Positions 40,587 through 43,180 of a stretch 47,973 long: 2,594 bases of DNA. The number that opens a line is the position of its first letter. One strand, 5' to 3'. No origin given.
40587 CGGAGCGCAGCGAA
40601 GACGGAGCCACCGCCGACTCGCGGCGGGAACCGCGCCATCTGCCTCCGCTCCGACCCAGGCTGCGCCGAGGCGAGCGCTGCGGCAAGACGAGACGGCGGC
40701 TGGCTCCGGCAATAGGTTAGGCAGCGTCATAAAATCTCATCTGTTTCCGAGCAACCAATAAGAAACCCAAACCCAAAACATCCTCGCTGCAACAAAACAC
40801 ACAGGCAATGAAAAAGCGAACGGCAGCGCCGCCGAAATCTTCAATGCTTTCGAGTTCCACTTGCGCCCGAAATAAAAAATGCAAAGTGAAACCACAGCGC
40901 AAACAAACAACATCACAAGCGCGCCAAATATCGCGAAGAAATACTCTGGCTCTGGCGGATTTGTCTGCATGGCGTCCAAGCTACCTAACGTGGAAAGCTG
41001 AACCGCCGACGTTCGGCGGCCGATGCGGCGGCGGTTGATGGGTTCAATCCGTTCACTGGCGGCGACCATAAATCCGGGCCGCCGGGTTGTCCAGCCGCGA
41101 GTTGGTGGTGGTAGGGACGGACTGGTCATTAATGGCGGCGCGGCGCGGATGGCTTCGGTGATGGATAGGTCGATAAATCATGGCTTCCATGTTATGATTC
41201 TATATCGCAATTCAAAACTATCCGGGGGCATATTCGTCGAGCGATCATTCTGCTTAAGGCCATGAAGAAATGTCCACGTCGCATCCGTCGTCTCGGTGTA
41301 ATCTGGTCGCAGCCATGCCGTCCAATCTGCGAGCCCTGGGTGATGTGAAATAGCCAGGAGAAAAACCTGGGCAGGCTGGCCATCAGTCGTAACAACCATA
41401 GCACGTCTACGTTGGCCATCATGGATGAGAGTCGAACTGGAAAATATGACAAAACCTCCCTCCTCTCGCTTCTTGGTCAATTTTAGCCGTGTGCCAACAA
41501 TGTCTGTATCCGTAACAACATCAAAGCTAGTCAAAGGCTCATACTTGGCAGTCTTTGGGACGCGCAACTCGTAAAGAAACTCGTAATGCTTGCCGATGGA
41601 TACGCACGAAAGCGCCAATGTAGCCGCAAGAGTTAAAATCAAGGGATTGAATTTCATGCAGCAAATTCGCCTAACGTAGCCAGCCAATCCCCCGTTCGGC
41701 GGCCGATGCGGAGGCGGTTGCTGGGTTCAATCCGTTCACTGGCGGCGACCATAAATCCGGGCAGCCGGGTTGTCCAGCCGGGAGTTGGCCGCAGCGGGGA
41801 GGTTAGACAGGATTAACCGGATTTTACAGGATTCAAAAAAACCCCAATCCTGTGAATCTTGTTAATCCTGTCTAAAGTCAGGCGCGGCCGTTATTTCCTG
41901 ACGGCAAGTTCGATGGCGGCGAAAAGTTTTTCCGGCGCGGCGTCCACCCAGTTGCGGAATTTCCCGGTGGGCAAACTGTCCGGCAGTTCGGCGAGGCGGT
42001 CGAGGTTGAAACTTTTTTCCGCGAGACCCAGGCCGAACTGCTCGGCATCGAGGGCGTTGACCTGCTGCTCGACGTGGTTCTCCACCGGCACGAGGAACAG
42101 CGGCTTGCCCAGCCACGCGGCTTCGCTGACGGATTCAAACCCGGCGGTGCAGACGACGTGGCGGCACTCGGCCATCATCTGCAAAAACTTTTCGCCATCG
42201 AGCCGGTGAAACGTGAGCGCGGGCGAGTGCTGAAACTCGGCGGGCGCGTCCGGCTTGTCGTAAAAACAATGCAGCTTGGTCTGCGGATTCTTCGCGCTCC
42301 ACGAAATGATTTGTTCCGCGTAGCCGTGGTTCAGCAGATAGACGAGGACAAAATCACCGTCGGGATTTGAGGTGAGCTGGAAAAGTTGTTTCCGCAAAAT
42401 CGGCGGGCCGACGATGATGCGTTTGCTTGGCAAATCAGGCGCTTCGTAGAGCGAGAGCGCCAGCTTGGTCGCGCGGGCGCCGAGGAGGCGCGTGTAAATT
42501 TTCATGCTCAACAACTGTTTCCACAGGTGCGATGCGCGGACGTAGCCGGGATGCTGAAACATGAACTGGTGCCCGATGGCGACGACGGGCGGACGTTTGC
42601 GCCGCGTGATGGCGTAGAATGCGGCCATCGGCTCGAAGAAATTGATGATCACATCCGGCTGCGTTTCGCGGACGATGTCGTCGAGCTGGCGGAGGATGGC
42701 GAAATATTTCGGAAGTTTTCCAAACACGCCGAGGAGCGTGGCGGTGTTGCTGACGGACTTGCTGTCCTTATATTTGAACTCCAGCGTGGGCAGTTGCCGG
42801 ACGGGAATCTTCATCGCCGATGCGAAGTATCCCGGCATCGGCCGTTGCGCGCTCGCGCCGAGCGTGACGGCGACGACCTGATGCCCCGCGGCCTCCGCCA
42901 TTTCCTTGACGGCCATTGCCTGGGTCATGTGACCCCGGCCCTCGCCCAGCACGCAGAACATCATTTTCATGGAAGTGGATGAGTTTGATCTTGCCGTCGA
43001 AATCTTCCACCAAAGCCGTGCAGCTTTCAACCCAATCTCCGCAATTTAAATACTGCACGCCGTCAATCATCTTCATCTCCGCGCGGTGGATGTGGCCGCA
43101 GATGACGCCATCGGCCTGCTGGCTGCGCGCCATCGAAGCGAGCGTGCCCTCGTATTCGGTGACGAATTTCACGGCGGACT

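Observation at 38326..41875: Integron-like gene-cassette array with no integrase in view (CALIN-like), in a low-G+C island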

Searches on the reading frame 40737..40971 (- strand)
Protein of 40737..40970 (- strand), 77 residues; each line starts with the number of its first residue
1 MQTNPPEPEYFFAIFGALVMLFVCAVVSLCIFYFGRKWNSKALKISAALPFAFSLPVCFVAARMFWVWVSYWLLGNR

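Call 6: search_protein_families(library=pfam, proteins=[window:40737-40971:-], max_evalue=0.1)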
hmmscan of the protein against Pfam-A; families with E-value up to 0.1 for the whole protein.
window:40737-40971:- (78 aa): 0 families

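Call 37: search_protein_representatives(protein=window:40737-40971:-)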
Query: 78 residues. Proteins with E-value up to 0.001 (for the whole library): 2; up to 1e-10: 2; up to 1e-30: 1. The best 2 are listed.
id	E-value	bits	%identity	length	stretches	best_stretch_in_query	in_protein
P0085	4.5e-34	132.0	83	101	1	1-78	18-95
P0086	3.8e-17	78.2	78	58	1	28-78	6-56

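Call 90: search_protein_families(library=ncbifam, proteins=[window:40737-40970:-], max_evalue=0.1)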
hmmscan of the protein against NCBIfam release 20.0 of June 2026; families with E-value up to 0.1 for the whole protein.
window:40737-40970:- (77 aa): 2 families
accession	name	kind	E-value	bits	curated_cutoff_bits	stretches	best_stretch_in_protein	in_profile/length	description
NF045993.1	MAG0130_MAG3770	subfamily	0.0027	17.7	85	1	9-73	20-82/140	MAG0130/MAG3770 family membrane protein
NF009582.0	PRK13024.1-2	equivalog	0.038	11.9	723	1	11-65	433-483/859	protein translocase subunit SecDF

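Call 91: search_protein_families(library=padloc, proteins=[window:40737-40970:-], max_evalue=0.1)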
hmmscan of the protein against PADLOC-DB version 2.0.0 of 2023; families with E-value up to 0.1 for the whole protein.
window:40737-40970:- (77 aa): 0 families

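Call 92: search_protein_families(library=phrogs, proteins=[window:40737-40970:-], max_evalue=0.1)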
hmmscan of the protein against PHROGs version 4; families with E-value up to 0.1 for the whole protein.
window:40737-40970:- (77 aa): 1 family
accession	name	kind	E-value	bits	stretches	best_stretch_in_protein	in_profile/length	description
phrog_32237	-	unknown function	0.04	15.1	1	29-46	7-24/58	-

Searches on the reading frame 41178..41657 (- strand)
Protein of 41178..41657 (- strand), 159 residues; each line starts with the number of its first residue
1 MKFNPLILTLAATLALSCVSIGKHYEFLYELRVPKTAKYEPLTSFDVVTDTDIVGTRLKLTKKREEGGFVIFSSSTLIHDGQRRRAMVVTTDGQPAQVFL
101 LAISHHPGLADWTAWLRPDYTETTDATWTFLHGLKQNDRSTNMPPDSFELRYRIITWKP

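Call 6: search_protein_families(library=pfam, proteins=[window:41178-41657:-], max_evalue=0.1)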
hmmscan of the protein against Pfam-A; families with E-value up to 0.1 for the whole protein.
window:41178-41657:- (159 aa): 0 families

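Call 21: find_homologous_proteins(query=window:41178-41657:-)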
Query window:41178-41657:- (159 aa): 10 proteins with E <= 0.001 among 41 candidates.
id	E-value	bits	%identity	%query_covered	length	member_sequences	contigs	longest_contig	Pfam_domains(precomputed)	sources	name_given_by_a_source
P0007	4.7e-57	211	59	99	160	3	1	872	-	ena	-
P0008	5.0e-57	210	62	96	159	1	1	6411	-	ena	-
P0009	5.5e-54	201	60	97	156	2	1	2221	-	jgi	jgi:hypothetical protein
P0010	1.1e-52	196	61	91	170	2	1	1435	-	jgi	-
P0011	1.8e-52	196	58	97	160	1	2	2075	-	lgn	-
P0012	9.6e-52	193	65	84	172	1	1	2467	-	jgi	jgi:hypothetical protein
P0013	1.1e-51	193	65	82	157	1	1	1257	-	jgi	jgi:hypothetical protein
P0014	2.5e-45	172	55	96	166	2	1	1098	-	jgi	-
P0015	5.4e-24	103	58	62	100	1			-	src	-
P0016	6.2e-14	70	52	52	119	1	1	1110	-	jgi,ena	-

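Call 24: find_encoding_contigs(protein=P0008, flank=10000)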
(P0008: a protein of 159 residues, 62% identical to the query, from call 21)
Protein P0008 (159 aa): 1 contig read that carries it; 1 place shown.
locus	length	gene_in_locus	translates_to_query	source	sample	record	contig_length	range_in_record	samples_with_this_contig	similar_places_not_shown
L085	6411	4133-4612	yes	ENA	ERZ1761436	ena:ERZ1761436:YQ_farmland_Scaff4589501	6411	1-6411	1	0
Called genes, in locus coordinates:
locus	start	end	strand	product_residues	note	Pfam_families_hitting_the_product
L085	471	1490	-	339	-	PF01548:DEDD_Tnp_IS110, PF02371:Transposase_20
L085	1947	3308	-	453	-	PF18454:Mtd_N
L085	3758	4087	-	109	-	-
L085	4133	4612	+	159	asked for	-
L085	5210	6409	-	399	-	?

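Call 72: find_encoding_contigs(protein=P0012, flank=3000, max_places=3)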
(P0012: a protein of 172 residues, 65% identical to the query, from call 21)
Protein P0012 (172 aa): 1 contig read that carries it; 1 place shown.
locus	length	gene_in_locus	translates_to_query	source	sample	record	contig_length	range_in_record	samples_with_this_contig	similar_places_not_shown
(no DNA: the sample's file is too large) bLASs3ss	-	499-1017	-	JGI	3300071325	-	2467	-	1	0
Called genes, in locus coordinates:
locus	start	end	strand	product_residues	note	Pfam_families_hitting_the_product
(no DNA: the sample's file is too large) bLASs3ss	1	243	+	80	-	?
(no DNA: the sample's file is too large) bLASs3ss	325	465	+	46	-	PF04679:DNA_ligase_A_C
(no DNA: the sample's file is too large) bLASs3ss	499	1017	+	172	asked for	-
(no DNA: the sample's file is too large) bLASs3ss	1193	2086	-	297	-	PF02985:HEAT (faint), PF13646:HEAT_2 (weak)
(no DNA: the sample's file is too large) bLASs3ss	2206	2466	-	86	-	?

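Call 73: find_encoding_contigs(protein=P0009, flank=3000, max_places=3)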
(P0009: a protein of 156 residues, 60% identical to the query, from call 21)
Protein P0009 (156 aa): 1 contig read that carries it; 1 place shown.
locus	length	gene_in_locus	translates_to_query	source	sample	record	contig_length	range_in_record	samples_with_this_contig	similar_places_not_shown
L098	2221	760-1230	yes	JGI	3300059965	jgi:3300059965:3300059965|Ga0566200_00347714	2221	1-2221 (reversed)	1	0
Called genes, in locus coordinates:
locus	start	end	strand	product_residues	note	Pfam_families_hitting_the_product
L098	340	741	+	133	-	-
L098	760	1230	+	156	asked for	-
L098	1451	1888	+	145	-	-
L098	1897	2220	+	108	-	?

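Call 90: search_protein_families(library=ncbifam, proteins=[window:41178-41657:-], max_evalue=0.1)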
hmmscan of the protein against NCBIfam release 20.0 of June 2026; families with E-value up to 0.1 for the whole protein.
window:41178-41657:- (159 aa): 1 family
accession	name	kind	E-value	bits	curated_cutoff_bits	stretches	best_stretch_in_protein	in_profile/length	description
NF041514.1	Legion_RtxA_N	exception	0.07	12.6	500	1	79-129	262-312/335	enhanced entry virulence factor RtxA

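Call 91: search_protein_families(library=padloc, proteins=[window:41178-41657:-], max_evalue=0.1)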
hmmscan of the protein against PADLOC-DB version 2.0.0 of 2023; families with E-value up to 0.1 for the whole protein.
window:41178-41657:- (159 aa): 0 families

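Call 92: search_protein_families(library=phrogs, proteins=[window:41178-41657:-], max_evalue=0.1)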
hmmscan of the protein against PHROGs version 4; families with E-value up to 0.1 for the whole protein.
window:41178-41657:- (159 aa): 1 family
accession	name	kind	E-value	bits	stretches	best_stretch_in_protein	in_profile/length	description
phrog_23823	-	unknown function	0.062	14.4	1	25-103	42-122/136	-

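Call 93: predict_structure(alignment_id=A6)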
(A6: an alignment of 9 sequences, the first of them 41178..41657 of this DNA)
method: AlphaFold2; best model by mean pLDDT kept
length: 159 residues; sequences in the alignment: 9
mean_pLDDT: 65.0   pTM: 0.57
mean pLDDT of the five models: 65.0, 63.3, 52.2, 51.4, 42.4
residues with pLDDT >= 90: 0; 70-90: 64; 50-70: 72; < 50: 23
segments of 3 or more residues with pLDDT < 50: 16-20, 133-144
pLDDT, mean of each block of 10 residues (from residue 1): 61 51 72 75 69 57 79 75 70 71 66 70 51 44 56 71
secondary structure, 60 per line:
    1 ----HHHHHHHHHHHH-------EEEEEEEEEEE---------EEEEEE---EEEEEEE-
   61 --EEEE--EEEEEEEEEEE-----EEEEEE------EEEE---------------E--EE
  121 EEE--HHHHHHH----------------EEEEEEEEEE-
elements in order: H5-16 E24-34 E44-49 E53-59 E63-66 E69-79 E85-90 E97-100 E119-123 H126-132 E149-158

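Call 98: fold_search(model_id=the predicted structure, library=pdb)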
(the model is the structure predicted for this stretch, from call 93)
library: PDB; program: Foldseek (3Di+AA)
matches with E <= 10: 1136; with E <= 0.001: 0
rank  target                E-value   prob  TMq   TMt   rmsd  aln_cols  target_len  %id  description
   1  9a90_MODEL_1_A        5.3e-02  0.91  0.43  0.19  15.4       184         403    8  PTEN model. Model restrained with crosslinking-MS data from "strained" conformation and CTT. AlphaFold2-genera (released 2025-07-16)
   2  4xoh_C                7.8e-02  0.92  0.40  0.27   6.1       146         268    7  Mechanistic insights into anchorage of the contractile ring from yeast to humans (released 2015-07-15)
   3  9zk4_B                8.7e-02  0.77  0.37  0.42   6.7       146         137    9  Crystal structure of a malonate bound C2 domain containing protein from Trichomonas vaginalis (P21 form) (released 2025-12-17)
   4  3fg1_C                9.1e-02  0.44  0.23  0.07  12.4       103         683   16  Crystal structure of Delta413-417:GS LOX (released 2009-08-18)
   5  7juk                  9.7e-02  0.44  0.30  0.19  10.8       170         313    8  Crystal structure of PTEN with a tetra-phosphorylated tail (4p-crPTEN-13sp-T2, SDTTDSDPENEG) (released 2021-10-13)
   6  3fg3_A                1.1e-01  0.41  0.23  0.07  12.5       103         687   14  Crystal structure of Delta413-417:GS I805W LOX (released 2009-08-18)
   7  3w57_A                1.2e-01  0.69  0.34  0.44   6.1       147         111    8  Structure of a C2 domain (released 2013-10-23)
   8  7jof_B                1.3e-01  0.92  0.46  0.54   5.3       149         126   10  Calcium-bound C2A Domain from Human Dysferlin (released 2021-06-16)
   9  3fg1_A                1.3e-01  0.35  0.23  0.07  12.5       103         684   14  Crystal structure of Delta413-417:GS LOX (released 2009-08-18)
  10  9zk0_A                1.3e-01  0.66  0.36  0.40   7.6       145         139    9  Crystal structure of a calcium bound C2 domain containing protein from Trichomonas vaginalis (released 2025-12-17)
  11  4qwt_C                1.3e-01  0.38  0.23  0.07  12.4       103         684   14  Anaerobic crystal structure of delta413-417:GS LOX in complex with arachidonate (released 2014-09-24)
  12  9zk0_B                1.4e-01  0.82  0.42  0.47   5.5       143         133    9  Crystal structure of a calcium bound C2 domain containing protein from Trichomonas vaginalis (released 2025-12-17)
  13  5bug_A                1.4e-01  0.77  0.43  0.25   9.0       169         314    9  Crystal structure of human phosphatase PTEN oxidized by H2O2 (released 2015-10-07)
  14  9k3m_AA               1.5e-01  0.57  0.26  0.25   6.6        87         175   10  The structure of Microviridae PJNS001 (released 2025-08-13)
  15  3fg3_C                1.5e-01  0.35  0.23  0.07  12.5       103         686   14  Crystal structure of Delta413-417:GS I805W LOX (released 2009-08-18)
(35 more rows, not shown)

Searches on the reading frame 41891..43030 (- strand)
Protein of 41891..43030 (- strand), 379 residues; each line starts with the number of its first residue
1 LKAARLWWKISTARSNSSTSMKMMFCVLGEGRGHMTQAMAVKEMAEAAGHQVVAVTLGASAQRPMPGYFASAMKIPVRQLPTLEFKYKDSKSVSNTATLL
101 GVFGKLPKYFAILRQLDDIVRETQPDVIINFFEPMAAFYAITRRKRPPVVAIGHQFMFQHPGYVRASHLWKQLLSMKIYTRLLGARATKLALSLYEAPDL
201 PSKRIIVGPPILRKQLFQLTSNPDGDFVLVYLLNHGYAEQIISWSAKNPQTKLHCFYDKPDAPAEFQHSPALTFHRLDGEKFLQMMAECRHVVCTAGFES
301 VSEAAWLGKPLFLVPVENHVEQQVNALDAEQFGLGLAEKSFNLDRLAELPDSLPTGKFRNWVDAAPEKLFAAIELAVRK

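Call 6: search_protein_families(library=pfam, proteins=[window:41891-43030:-], max_evalue=0.1)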
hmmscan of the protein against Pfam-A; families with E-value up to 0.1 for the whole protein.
window:41891-43030:- (379 aa): 6 families
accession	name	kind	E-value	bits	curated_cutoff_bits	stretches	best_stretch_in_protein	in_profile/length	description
PF13528.12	Glyco_trans_1_3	-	8.5e-35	120.9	25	1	21-347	1-315/322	Glycosyl transferase family 1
PF13579.12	Glyco_trans_4_4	-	2.3e-06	28.5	29.7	1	40-172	9-114/158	Glycosyl transferase 4-like domain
PF13439.12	Glyco_transf_4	-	4.9e-06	27.1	28.5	1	46-182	16-130/170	Glycosyltransferase Family 4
PF04101.22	Glyco_tran_28_C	-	6.5e-06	26.7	22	1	283-336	66-121/166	Glycosyltransferase family 28 C-terminal domain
PF06925.17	MGDG_synth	-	0.0012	19.4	25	1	112-165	77-135/169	Monogalactosyldiacylglycerol (MGDG) synthase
PF13477.12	Glyco_trans_4_2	-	0.074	13.7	23.4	0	108-165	59-119/139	Glycosyl transferase 4-like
